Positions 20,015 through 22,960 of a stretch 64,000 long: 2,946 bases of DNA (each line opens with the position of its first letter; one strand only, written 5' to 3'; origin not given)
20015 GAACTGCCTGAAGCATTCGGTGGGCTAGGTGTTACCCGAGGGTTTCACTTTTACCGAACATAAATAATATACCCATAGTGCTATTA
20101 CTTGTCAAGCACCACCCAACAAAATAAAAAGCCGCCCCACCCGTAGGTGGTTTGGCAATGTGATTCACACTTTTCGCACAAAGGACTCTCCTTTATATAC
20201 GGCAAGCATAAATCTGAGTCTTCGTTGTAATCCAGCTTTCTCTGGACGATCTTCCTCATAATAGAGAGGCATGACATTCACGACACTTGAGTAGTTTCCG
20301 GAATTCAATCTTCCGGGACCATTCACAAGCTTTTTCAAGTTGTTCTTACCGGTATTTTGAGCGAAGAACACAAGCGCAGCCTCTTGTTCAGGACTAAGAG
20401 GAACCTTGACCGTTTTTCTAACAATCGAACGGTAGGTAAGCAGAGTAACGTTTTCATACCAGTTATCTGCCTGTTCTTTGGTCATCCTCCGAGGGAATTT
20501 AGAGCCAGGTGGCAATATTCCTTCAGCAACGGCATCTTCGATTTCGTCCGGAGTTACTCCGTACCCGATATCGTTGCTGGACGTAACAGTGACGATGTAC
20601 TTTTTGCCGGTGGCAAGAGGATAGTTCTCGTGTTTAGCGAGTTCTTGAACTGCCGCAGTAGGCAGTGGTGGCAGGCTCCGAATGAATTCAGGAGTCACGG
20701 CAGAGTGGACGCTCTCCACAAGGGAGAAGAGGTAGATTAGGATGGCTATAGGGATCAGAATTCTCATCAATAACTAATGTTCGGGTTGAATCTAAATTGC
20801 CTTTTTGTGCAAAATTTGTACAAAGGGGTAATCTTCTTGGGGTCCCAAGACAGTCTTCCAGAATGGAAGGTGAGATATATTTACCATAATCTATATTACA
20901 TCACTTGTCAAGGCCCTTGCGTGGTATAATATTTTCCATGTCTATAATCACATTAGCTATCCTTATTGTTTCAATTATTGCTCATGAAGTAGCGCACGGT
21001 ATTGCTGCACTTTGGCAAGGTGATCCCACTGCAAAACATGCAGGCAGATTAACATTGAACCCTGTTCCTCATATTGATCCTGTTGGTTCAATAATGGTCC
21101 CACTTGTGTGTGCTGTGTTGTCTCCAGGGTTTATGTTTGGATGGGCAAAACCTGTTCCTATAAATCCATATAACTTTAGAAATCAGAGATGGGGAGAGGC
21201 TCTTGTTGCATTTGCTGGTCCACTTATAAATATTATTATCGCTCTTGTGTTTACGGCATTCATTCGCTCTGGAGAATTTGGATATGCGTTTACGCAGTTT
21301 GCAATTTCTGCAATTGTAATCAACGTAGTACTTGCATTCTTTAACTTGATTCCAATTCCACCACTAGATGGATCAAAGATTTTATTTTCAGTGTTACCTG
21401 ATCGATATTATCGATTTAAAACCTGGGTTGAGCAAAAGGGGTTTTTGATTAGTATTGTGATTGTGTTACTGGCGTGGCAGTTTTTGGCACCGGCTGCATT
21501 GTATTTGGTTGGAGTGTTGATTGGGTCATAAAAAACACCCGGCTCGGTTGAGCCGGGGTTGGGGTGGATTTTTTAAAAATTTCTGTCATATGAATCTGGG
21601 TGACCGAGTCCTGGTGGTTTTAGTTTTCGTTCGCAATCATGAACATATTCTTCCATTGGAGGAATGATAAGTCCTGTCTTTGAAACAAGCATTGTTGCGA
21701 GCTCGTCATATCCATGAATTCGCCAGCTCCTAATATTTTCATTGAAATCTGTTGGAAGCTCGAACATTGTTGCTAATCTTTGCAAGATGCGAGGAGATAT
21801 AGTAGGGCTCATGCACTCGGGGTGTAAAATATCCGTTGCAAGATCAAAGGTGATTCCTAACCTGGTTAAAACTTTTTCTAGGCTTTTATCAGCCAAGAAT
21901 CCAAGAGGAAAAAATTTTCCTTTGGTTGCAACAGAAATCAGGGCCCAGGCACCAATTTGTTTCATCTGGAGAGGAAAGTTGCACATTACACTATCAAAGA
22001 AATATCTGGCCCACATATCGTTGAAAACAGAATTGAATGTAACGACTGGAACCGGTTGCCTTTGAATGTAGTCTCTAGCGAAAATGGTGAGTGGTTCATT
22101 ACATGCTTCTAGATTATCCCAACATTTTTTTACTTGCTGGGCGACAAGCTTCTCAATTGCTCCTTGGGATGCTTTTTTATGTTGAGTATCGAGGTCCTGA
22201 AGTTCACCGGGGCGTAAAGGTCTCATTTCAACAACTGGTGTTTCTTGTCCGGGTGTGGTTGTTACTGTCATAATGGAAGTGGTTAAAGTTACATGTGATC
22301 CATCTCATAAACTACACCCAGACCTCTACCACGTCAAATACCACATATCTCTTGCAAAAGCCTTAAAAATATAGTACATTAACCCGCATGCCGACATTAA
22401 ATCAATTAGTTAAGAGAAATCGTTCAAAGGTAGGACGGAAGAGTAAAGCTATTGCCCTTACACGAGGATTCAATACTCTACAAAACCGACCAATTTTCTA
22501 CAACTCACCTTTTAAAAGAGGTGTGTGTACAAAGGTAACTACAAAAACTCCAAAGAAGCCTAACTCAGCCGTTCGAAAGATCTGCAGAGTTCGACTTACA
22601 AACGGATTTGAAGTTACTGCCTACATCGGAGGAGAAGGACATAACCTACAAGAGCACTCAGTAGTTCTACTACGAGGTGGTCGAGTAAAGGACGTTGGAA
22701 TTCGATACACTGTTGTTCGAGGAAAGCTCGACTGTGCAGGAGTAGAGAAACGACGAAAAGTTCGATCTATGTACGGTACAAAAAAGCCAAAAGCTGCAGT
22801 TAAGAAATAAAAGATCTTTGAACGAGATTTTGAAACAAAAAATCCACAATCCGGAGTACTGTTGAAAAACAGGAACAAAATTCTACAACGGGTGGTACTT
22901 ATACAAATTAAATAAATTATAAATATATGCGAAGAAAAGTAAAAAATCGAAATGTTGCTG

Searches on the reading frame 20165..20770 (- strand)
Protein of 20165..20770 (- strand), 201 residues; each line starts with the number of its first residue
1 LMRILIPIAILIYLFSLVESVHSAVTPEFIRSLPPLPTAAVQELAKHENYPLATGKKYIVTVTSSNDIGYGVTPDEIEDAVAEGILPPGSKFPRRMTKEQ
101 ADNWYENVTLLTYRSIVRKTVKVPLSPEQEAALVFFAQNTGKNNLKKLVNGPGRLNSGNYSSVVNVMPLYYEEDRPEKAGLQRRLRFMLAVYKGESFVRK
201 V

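Call 11: find_encoding_contigs(protein=window:20165-20770:-, flank=6000, max_places=10)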
Protein window:20165-20770:- (201 aa): no gene with exactly this product is on record in the collection.

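Call 12: search_protein_families(library=pfam, proteins=[window:20165-20770:-])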
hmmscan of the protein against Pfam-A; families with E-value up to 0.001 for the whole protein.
window:20165-20770:- (201 aa): 1 family
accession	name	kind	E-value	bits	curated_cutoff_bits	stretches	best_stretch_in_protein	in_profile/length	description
PF00959.24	Phage_lysozyme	-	6.2e-10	39.9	22.3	1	67-184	19-121/125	Phage lysozyme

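Call 13: find_homologous_proteins(query=window:20165-20770:-)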
Query window:20165-20770:- (201 aa): 10 proteins with E <= 0.001 among 396 candidates.
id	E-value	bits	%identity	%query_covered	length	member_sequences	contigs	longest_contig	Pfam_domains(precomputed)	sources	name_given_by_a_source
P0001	1.1e-115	402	99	92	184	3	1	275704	PF00959.25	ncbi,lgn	-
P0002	1.5e-84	301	69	100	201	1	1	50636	PF00959.25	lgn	-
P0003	1.7e-83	297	75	89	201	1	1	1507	PF00959.25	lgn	-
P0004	1.6e-82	294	75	92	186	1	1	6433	PF00959.25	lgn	-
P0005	1.0e-74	269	66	99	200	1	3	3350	PF00959.25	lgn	-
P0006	3.9e-64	234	57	99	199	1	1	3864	PF00959.25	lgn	-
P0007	2.2e-53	199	49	99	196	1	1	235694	PF00959.25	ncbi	ncbi:MAG: hypothetical protein V4576_03765 [Patescibacteria group bacterium]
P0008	7.0e-52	194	49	100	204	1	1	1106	PF00959.25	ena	-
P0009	5.9e-50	188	52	89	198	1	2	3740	PF00959.25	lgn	-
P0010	3.7e-13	68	49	42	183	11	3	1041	PF00959.25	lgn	-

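Call 14: find_encoding_contigs(protein=P0001, flank=4000, max_places=3)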
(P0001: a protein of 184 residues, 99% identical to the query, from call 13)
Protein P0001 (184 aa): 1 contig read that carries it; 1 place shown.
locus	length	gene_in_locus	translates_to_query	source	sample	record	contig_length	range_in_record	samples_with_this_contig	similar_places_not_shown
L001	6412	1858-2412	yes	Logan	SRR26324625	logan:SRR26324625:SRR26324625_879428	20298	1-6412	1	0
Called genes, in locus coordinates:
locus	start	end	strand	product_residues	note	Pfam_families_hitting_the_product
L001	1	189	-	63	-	?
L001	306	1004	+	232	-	-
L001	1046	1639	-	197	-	PF02163:Peptidase_M50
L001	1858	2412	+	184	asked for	PF00959:Phage_lysozyme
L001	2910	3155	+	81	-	PF00830:Ribosomal_L28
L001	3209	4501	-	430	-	-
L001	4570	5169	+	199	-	PF09997:DUF2238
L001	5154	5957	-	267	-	PF00753:Lactamase_B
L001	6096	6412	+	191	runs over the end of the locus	PF02777:Sod_Fe_C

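Call 15: find_encoding_contigs(protein=P0002, flank=4000, max_places=3)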
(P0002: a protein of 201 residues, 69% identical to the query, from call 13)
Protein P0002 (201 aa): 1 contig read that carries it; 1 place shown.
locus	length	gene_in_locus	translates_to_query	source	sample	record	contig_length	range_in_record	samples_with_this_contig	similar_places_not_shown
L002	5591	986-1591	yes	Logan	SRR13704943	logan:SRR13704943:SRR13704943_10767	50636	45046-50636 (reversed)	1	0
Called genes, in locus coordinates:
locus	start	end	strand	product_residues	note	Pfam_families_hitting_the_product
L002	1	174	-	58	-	?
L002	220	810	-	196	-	PF02163:Peptidase_M50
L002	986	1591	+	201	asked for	PF00959:Phage_lysozyme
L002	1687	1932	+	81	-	PF00830:Ribosomal_L28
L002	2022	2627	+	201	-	PF09997:DUF2238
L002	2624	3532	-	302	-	PF00753:Lactamase_B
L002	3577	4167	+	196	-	PF02777:Sod_Fe_C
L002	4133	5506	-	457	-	PF03772:Competence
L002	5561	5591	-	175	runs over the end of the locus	PF00075:RNase_H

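Call 16: find_encoding_contigs(protein=P0007, flank=4000, max_places=3)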
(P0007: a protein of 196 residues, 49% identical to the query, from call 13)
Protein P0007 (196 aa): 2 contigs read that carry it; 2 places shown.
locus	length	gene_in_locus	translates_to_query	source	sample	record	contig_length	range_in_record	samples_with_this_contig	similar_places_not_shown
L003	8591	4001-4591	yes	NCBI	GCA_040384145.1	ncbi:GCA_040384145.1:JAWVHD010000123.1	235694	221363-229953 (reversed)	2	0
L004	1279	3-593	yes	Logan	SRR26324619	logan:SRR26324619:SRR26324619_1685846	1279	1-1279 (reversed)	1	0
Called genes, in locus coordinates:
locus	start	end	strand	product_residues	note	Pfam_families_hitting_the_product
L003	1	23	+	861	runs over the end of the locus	PF00690:Cation_ATPase_N, PF00122:E1-E2_ATPase, PF00702:Hydrolase, PF13246:Cation_ATPase, PF08282:Hydrolase_3 (faint), PF00689:Cation_ATPase_C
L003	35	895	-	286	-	PF13387:Lnb_N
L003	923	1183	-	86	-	PF15738:YafQ_toxin, PF05015:HigB-like_toxin (weak)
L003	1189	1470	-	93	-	-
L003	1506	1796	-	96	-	-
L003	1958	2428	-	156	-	PF00177:Ribosomal_S7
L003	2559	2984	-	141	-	PF00164:Ribosom_S12_S23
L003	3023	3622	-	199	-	PF02163:Peptidase_M50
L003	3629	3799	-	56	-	-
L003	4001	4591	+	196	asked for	PF00959:Phage_lysozyme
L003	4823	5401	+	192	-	-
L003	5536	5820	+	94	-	-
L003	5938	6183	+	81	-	PF00830:Ribosomal_L28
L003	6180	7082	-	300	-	PF00753:Lactamase_B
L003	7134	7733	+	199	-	PF02777:Sod_Fe_C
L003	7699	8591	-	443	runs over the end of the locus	PF03772:Competence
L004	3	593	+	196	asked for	PF00959:Phage_lysozyme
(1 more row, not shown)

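Call 17: find_encoding_contigs(protein=P0004, flank=4000, max_places=3)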
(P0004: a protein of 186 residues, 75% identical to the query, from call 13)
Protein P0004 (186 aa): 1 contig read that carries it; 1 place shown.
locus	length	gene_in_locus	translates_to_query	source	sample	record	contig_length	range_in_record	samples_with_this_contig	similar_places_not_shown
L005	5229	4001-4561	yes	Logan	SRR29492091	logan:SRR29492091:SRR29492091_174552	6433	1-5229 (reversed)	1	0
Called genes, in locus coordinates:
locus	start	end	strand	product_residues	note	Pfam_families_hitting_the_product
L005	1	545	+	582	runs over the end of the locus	?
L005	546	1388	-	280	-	PF13387:Lnb_N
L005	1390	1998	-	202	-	-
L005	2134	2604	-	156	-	PF00177:Ribosomal_S7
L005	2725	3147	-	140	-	PF00164:Ribosom_S12_S23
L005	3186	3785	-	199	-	PF02163:Peptidase_M50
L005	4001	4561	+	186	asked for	PF00959:Phage_lysozyme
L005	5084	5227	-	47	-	?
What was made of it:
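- On Known large bacterial ncRNAs (OLE, GOLLD, HEARO/IscB omega-RNA, ROOL, raiA): No IscB, HNH or OLE-associated gene is adjacent (calls 12, 14, 17).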

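Call 18: find_encoding_contigs(protein=P0005, flank=4000, max_places=3)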
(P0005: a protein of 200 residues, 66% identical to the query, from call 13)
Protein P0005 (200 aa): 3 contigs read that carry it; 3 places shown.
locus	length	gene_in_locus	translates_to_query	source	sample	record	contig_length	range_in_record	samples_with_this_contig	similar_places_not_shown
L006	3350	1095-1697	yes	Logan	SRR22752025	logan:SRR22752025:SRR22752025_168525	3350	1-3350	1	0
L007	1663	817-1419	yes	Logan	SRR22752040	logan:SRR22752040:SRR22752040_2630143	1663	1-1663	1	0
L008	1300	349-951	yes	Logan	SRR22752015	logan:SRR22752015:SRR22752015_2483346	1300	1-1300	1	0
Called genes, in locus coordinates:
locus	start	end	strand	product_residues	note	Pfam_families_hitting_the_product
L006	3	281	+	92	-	?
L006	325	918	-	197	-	PF02163:Peptidase_M50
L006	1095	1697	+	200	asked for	PF00959:Phage_lysozyme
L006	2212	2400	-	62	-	-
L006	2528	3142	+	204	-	PF09997:DUF2238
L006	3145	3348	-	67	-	?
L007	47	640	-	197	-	PF02163:Peptidase_M50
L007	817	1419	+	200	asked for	PF00959:Phage_lysozyme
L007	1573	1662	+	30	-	?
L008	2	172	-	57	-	?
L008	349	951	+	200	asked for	PF00959:Phage_lysozyme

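Call 19: find_encoding_contigs(protein=P0006, flank=4000, max_places=3)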
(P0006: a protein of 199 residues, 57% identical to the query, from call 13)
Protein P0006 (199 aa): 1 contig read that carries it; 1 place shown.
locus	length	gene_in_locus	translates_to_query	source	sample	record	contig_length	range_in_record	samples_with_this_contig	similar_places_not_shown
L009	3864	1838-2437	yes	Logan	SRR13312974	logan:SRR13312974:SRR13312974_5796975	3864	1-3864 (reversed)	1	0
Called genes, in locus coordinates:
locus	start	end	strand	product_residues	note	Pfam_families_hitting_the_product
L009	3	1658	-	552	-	?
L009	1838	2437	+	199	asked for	PF00959:Phage_lysozyme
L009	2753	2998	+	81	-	PF00830:Ribosomal_L28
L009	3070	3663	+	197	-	PF09997:DUF2238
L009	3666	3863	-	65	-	?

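Call 20: find_encoding_contigs(protein=P0009, flank=4000, max_places=3)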
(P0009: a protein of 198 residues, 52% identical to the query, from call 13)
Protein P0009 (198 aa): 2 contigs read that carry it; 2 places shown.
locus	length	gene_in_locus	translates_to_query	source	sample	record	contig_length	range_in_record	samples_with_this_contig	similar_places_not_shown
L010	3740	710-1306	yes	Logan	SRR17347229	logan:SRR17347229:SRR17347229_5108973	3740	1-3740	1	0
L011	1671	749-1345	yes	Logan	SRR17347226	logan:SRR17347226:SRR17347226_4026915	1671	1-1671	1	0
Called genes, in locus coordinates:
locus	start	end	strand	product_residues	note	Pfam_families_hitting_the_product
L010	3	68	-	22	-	?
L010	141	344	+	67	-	-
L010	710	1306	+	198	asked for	PF00959:Phage_lysozyme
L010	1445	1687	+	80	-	PF00830:Ribosomal_L28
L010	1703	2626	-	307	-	PF00753:Lactamase_B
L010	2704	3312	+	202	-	PF02777:Sod_Fe_C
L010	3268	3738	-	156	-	?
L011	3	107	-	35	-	?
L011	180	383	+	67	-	-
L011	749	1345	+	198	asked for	PF00959:Phage_lysozyme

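Call 24: find_encoding_contigs(protein=P0003, flank=4000, max_places=3)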
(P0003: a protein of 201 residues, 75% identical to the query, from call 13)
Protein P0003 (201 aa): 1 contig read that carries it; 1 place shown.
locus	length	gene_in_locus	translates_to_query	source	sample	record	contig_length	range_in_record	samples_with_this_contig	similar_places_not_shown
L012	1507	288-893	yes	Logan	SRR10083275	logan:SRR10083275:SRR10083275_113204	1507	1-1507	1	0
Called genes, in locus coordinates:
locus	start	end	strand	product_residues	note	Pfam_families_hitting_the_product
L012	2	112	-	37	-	?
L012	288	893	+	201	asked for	PF00959:Phage_lysozyme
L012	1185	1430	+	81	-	PF00830:Ribosomal_L28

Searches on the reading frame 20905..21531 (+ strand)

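Call 12: search_protein_families(library=pfam, proteins=[window:20905-21531:+])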
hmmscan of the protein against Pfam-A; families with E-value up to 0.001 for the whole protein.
window:20905-21531:+ (208 aa): 1 family
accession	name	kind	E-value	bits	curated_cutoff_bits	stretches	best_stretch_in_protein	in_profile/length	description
PF02163.28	Peptidase_M50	-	1.7e-16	60.7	27.2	1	129-186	159-217/221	Peptidase family M50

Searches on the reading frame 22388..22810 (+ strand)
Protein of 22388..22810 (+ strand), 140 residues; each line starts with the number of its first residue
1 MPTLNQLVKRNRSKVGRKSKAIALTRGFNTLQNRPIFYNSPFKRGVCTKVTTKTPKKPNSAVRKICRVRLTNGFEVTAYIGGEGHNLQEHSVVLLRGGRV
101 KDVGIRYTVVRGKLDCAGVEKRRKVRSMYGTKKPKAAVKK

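Call 12: search_protein_families(library=pfam, proteins=[window:22388-22810:+])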
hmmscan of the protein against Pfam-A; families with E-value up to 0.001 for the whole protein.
window:22388-22810:+ (140 aa): 1 family
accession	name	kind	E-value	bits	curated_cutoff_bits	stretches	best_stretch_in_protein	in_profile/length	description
PF00164.32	Ribosom_S12_S23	-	7.6e-33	113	22.3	1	35-135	6-109/110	Ribosomal protein S12/S23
